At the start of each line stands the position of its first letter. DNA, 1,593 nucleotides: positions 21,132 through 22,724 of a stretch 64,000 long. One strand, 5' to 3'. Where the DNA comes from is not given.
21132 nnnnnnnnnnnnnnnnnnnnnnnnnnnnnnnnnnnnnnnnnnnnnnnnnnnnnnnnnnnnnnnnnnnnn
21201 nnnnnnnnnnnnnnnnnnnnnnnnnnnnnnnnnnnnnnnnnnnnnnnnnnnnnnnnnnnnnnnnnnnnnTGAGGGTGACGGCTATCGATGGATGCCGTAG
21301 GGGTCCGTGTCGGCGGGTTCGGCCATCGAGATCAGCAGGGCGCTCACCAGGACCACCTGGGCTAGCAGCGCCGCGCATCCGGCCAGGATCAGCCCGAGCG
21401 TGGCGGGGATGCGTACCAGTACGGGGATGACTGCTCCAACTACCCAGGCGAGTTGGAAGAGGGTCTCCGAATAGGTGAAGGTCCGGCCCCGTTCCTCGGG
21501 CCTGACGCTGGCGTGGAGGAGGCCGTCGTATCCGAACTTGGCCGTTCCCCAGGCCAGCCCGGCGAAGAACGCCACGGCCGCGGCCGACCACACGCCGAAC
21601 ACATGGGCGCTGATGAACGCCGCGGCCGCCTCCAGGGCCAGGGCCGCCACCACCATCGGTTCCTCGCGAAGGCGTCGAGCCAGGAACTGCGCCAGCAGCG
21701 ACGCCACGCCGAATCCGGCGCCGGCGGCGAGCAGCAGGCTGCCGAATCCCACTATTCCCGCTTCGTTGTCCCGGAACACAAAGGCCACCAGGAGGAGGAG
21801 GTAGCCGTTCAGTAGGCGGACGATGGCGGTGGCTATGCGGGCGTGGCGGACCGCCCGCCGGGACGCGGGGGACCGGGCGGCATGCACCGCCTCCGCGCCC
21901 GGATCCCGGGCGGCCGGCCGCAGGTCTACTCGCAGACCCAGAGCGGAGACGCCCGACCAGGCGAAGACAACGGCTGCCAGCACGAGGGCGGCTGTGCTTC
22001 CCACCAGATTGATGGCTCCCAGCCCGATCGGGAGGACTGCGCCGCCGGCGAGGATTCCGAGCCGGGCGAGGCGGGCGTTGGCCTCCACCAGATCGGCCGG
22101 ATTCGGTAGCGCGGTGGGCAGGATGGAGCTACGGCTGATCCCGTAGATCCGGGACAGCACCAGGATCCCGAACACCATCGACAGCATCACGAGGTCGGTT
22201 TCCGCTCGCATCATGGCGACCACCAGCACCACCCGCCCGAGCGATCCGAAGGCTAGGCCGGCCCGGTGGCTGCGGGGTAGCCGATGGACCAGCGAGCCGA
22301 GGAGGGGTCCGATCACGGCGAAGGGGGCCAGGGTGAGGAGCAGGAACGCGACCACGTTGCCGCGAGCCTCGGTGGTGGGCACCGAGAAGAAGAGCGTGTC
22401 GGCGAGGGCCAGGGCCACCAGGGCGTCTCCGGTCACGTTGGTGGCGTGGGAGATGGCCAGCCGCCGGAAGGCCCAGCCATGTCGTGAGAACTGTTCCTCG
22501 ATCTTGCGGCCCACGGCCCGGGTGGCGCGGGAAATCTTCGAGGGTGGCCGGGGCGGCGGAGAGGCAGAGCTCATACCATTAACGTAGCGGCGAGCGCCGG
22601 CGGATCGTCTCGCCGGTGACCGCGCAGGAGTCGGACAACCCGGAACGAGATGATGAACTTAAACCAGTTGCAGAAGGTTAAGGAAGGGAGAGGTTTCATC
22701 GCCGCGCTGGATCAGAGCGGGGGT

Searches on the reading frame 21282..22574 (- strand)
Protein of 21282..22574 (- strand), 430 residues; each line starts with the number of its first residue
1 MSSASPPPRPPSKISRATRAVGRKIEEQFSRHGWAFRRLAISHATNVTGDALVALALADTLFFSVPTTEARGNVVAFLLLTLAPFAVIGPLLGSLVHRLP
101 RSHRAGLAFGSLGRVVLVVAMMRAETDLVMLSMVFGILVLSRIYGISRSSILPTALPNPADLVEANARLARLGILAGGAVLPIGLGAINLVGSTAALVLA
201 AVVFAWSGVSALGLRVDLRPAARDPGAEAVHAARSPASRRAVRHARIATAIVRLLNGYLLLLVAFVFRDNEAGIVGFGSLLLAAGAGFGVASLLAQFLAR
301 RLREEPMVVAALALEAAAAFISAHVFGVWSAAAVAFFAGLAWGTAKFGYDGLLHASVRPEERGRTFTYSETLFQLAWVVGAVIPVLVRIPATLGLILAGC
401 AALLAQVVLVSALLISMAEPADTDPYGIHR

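Call 7: search_protein_families(library=pfam, proteins=[window:21282-22574:-], max_evalue=0.01)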
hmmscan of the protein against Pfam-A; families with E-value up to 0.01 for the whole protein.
window:21282-22574:- (430 aa): 1 family
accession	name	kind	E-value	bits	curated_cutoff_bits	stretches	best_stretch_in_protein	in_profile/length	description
PF07690.21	MFS_1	-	1.2e-08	34.7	33.4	1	44-381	6-347/347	Major Facilitator Superfamily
